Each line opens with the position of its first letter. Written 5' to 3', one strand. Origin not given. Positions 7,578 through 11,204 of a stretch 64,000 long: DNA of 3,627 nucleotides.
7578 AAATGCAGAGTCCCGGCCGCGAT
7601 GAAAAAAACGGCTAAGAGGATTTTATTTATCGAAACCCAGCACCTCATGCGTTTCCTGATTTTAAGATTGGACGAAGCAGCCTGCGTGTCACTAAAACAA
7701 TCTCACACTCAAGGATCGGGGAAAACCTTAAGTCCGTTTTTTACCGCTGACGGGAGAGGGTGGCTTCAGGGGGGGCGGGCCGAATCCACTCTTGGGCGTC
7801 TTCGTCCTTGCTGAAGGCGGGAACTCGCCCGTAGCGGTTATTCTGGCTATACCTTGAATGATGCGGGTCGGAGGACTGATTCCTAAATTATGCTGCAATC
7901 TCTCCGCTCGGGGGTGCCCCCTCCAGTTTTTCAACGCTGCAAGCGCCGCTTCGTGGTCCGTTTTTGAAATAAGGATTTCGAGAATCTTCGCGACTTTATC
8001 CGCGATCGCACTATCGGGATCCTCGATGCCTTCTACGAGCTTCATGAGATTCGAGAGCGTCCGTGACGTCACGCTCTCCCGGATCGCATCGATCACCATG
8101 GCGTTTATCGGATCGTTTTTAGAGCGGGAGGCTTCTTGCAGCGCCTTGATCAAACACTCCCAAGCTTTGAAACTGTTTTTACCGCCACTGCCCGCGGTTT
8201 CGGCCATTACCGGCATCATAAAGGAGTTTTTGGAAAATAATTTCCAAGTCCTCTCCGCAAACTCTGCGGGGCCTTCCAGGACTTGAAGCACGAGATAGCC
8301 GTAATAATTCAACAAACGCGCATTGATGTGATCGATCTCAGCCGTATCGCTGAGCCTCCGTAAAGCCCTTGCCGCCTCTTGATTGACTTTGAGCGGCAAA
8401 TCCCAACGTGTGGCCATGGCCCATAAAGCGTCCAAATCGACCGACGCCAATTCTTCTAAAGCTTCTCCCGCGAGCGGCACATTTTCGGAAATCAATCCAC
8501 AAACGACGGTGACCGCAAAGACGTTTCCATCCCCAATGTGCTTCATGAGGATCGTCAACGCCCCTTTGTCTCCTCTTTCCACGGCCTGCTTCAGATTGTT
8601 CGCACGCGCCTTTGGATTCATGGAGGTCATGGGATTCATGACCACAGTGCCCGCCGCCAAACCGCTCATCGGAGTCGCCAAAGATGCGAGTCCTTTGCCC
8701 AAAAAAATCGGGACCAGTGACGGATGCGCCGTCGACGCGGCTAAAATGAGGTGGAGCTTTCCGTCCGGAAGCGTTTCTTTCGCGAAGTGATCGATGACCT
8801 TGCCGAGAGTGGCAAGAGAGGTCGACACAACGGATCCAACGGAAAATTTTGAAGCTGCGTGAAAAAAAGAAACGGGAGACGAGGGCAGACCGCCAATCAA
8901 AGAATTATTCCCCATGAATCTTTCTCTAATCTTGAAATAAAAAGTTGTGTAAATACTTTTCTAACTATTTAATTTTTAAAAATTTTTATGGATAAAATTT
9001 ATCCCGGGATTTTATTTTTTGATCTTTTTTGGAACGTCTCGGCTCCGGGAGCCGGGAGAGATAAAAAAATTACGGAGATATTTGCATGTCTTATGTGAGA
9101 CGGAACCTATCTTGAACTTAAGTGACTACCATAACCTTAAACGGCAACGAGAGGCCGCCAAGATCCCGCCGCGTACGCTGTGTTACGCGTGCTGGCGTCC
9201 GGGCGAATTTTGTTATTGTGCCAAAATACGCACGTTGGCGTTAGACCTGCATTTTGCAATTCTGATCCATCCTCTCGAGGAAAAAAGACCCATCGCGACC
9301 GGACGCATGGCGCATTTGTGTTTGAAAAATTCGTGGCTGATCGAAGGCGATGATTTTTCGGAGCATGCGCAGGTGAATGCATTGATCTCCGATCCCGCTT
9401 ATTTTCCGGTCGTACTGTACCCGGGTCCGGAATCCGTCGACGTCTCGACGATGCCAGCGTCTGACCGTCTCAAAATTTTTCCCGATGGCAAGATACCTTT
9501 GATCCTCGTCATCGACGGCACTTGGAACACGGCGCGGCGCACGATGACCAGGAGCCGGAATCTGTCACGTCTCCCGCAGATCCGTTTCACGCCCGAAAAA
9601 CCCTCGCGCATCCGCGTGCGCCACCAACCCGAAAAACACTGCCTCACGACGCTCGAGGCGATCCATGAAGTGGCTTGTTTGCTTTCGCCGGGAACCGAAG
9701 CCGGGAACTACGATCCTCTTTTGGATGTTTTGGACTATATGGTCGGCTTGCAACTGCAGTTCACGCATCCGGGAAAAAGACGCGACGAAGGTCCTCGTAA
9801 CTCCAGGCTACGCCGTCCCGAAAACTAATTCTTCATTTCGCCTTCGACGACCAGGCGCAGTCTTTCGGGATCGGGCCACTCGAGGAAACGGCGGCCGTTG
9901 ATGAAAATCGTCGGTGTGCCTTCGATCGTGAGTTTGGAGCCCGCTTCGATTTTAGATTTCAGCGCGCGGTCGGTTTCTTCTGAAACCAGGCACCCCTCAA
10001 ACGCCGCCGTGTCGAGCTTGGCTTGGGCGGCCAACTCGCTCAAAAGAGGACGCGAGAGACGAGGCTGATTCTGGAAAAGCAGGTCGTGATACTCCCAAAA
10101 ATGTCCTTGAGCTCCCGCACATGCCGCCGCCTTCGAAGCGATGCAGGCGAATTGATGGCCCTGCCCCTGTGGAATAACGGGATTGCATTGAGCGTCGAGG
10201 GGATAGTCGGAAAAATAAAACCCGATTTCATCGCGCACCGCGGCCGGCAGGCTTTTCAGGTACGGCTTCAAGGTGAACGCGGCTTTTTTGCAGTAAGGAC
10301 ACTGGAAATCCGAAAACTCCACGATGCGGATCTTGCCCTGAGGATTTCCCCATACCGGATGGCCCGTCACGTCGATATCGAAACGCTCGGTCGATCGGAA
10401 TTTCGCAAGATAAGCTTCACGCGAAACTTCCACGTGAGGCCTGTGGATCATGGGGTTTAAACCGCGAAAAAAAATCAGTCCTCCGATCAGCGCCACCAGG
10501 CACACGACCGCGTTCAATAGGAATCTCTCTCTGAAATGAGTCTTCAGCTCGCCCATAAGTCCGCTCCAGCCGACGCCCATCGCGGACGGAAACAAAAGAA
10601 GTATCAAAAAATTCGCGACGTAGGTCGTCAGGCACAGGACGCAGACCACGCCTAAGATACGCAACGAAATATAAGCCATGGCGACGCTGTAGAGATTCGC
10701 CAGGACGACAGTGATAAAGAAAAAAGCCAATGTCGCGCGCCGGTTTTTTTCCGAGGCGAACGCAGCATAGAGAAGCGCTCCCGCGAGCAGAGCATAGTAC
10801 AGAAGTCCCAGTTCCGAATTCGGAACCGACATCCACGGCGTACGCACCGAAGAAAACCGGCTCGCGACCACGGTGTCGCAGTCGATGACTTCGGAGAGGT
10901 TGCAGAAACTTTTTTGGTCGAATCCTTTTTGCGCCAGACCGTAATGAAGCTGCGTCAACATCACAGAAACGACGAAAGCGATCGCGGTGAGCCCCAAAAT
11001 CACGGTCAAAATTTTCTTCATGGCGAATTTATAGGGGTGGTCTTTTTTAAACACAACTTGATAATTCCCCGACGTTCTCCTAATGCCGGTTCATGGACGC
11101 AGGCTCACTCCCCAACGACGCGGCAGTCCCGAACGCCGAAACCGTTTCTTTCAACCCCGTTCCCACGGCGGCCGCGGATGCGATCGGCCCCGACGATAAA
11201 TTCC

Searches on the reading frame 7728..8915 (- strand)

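Call 53: search_protein_families(library=pfam, proteins=[window:7728-8915:-], max_evalue=0.001)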
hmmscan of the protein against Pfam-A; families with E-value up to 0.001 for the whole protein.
window:7728-8915:- (395 aa): 1 family
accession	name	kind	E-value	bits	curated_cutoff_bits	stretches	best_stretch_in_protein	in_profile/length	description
PF13646.12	HEAT_2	-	0.00016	22.3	27.7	0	259-340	5-79/88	HEAT repeats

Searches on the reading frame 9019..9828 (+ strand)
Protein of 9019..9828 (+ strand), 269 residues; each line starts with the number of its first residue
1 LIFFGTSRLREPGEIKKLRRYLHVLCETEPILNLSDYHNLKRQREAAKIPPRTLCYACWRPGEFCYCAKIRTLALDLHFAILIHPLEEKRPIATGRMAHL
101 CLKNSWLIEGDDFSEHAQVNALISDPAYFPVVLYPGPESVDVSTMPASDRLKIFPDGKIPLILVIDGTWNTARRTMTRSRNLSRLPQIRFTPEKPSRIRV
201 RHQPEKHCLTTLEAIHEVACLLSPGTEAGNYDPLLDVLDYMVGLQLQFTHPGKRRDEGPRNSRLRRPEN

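Call 53: search_protein_families(library=pfam, proteins=[window:9019-9828:+], max_evalue=0.001)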
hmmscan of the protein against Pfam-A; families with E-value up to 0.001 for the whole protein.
window:9019-9828:+ (269 aa): 1 family
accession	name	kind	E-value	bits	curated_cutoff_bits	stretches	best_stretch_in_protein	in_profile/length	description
PF03942.20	DTW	-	2.9e-48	164.6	33.7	1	52-245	1-194/195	DTW domain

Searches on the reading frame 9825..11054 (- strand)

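Call 53: search_protein_families(library=pfam, proteins=[window:9825-11054:-], max_evalue=0.001)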
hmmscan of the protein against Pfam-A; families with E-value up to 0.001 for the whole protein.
window:9825-11054:- (409 aa): 5 families
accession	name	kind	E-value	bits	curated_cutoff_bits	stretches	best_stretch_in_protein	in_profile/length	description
PF07884.19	VKOR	-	5.3e-22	78.8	27.5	1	18-154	2-132/134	Vitamin K epoxide reductase family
PF13462.12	Thioredoxin_4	-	2.1e-19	70.7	23.2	1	231-403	4-163/165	Thioredoxin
PF01323.26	DSBA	-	1.5e-14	54.7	25.6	1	244-398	2-182/191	DSBA-like thioredoxin domain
PF13098.12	Thioredoxin_2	-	0.00022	22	27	0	239-385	4-81/104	Thioredoxin-like domain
PF13743.12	Thioredoxin_5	-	0.00056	20.1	27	0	303-385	77-163/186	Thioredoxin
